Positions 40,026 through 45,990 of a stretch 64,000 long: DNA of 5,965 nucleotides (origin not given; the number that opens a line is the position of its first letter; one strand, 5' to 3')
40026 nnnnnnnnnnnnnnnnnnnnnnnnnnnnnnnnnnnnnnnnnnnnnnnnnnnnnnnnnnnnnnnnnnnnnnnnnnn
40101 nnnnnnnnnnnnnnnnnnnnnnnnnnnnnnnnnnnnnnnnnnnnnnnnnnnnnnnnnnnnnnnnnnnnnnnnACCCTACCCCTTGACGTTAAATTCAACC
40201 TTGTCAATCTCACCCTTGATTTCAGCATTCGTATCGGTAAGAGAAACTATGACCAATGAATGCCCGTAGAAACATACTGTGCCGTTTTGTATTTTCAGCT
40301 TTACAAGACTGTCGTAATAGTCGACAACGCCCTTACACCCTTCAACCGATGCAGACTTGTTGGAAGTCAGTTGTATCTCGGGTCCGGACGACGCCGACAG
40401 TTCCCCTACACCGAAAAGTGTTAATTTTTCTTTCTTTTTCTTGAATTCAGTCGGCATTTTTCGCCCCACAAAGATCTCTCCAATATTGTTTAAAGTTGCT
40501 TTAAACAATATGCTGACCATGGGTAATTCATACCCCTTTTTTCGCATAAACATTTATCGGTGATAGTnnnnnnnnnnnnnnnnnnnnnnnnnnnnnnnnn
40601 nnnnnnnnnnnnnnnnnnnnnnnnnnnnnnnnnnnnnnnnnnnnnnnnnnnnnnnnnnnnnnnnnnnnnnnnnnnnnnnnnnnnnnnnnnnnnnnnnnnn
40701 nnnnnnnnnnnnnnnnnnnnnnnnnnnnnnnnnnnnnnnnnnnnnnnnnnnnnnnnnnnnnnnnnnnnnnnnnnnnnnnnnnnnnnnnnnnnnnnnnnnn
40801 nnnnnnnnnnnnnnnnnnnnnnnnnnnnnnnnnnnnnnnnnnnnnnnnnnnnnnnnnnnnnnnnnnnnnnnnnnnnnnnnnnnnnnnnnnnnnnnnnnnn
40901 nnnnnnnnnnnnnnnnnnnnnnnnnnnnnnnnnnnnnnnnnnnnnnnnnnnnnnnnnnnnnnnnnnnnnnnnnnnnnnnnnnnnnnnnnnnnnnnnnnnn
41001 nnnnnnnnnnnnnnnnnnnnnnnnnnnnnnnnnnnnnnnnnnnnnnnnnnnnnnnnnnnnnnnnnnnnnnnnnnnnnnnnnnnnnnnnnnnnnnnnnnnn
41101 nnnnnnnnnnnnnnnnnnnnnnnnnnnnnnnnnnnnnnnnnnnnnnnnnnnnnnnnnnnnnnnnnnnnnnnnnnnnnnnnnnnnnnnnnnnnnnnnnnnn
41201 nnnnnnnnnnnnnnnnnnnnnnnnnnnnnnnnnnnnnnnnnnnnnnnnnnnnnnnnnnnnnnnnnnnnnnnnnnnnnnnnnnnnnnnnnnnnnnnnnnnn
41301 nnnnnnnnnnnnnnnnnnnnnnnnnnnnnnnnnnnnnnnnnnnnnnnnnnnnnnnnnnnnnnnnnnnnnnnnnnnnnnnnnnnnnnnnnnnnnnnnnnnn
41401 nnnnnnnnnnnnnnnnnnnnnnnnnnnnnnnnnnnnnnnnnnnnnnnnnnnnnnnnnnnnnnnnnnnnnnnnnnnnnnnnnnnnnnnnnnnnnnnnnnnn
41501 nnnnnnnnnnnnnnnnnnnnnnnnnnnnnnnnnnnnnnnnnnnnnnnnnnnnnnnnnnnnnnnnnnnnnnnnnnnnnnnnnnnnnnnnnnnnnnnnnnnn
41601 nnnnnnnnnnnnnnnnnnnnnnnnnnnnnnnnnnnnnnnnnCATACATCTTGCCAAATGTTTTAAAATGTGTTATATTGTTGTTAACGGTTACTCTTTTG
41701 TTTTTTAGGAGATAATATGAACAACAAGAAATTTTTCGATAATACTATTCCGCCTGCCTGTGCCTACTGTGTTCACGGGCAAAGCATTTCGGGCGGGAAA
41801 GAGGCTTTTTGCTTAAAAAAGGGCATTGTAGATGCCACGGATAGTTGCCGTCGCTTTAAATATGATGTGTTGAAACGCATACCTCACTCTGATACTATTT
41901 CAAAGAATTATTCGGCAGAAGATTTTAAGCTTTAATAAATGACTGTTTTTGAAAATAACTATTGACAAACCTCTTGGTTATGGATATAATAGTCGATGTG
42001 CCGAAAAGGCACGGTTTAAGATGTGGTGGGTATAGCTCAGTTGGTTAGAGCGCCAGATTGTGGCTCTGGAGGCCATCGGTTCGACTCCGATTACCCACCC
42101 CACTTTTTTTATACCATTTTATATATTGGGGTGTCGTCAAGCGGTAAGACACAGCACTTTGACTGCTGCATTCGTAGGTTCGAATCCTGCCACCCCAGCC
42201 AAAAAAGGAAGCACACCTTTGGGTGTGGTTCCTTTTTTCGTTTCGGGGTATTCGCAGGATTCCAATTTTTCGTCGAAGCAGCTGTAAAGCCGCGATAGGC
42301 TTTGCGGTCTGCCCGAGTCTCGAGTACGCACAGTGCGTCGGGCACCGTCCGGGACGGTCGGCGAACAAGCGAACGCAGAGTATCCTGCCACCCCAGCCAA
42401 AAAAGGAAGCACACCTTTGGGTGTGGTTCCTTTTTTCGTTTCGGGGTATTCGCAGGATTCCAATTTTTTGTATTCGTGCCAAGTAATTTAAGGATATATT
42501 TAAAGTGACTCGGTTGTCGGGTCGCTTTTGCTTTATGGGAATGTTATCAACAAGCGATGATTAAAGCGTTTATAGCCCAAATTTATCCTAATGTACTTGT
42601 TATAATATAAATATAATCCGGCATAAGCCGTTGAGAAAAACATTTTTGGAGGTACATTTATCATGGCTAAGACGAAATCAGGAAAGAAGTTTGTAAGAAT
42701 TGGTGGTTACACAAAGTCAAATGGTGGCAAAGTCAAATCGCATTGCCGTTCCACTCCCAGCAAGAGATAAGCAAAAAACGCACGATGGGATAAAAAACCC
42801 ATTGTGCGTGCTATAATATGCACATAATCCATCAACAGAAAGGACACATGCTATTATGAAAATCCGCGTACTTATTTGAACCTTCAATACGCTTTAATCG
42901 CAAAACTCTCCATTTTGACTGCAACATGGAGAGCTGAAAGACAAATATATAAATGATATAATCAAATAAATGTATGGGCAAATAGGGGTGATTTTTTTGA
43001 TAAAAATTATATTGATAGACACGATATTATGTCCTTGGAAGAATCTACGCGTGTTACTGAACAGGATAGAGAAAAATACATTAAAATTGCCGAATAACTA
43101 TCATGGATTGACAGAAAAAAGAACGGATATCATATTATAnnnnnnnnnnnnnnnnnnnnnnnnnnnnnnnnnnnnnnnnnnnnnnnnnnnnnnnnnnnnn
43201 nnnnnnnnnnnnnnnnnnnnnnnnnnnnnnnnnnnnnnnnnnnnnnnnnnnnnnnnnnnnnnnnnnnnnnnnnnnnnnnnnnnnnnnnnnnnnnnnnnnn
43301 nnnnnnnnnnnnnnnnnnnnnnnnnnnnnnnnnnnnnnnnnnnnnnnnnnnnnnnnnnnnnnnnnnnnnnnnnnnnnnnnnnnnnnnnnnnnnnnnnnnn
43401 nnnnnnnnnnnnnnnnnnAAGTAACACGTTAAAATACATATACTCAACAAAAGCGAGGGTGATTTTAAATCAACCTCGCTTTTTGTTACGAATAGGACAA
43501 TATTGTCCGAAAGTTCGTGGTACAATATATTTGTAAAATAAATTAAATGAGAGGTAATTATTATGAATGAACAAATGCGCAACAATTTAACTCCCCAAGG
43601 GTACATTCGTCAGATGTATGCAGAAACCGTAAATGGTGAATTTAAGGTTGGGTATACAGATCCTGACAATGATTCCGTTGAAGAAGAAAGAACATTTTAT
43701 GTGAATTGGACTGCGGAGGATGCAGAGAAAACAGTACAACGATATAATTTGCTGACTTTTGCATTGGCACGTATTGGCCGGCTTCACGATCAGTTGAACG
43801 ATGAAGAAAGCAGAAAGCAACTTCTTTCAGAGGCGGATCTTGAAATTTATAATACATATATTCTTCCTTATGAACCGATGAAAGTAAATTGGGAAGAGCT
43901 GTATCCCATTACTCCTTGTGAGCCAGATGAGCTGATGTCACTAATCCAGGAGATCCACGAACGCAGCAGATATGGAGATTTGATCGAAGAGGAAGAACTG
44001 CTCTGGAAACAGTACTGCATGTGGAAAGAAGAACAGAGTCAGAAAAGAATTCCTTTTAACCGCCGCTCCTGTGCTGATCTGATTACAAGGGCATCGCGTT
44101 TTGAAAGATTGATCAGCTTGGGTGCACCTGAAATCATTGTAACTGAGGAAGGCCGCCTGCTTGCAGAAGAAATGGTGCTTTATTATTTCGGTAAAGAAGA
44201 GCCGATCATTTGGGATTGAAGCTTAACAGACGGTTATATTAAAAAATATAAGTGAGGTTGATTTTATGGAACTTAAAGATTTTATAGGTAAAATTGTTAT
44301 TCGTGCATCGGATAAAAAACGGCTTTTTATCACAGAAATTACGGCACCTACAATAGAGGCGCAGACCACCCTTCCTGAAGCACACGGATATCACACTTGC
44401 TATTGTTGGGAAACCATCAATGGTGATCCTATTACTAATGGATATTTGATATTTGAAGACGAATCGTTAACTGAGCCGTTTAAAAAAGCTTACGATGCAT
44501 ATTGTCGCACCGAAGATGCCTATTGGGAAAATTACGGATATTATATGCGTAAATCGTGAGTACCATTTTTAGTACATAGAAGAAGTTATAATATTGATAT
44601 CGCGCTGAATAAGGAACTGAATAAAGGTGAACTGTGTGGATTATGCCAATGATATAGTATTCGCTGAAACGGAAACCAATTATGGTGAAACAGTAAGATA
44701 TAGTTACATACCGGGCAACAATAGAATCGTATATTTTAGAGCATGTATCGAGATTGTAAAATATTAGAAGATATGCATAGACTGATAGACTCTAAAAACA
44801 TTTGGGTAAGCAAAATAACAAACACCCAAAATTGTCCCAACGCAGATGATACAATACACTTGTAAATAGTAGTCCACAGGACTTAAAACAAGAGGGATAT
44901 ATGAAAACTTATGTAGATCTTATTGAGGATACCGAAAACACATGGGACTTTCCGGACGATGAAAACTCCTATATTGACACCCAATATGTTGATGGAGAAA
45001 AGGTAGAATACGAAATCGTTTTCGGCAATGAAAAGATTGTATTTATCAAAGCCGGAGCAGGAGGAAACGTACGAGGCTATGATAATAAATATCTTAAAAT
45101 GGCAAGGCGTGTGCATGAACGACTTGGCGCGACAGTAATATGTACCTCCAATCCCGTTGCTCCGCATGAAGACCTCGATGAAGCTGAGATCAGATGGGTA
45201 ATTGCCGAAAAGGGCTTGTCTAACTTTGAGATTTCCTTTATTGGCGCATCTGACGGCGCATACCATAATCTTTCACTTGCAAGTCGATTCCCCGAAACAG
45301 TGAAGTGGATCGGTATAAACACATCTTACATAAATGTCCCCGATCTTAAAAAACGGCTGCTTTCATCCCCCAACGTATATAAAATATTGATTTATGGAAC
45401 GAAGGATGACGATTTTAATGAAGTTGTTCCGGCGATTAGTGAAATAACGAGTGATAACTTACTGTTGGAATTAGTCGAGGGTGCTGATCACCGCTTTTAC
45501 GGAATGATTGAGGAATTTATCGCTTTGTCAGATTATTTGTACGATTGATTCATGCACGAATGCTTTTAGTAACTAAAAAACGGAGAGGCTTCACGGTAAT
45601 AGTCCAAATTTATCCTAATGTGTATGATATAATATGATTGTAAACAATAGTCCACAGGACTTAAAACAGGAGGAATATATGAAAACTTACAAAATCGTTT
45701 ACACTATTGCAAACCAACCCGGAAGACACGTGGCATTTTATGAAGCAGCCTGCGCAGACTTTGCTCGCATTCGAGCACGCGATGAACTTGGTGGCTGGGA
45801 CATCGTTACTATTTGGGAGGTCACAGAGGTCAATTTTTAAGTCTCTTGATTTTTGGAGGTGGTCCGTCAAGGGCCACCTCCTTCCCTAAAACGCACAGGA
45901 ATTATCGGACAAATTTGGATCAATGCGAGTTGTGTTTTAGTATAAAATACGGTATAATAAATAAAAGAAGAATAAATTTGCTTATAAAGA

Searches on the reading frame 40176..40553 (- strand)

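Call 85: search_protein_families(library=pfam, proteins=[window:40176-40553:-], max_evalue=0.001)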
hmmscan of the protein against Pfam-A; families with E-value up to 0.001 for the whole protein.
window:40176-40553:- (125 aa): 1 family
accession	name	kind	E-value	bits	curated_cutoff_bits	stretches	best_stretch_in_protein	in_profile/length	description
PF07873.16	YabP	-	3.9e-15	55.8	27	1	58-121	1-64/64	YabP family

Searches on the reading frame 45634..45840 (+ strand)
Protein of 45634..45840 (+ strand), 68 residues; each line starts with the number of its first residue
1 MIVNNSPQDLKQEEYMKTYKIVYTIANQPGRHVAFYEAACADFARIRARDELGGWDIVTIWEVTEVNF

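Call 6: search_protein_families(library=pfam, proteins=[window:45634-45840:+], max_evalue=0.1)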
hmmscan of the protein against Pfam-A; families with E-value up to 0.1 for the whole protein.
window:45634-45840:+ (68 aa): 0 families

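Call 7: search_protein_families(library=padloc, proteins=[window:45634-45840:+], max_evalue=0.1)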
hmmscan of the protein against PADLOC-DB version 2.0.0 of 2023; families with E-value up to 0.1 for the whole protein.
window:45634-45840:+ (68 aa): 0 families

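Call 8: search_protein_families(library=phrogs, proteins=[window:45634-45840:+], max_evalue=0.1)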
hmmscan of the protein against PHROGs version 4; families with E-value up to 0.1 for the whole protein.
window:45634-45840:+ (68 aa): 0 families
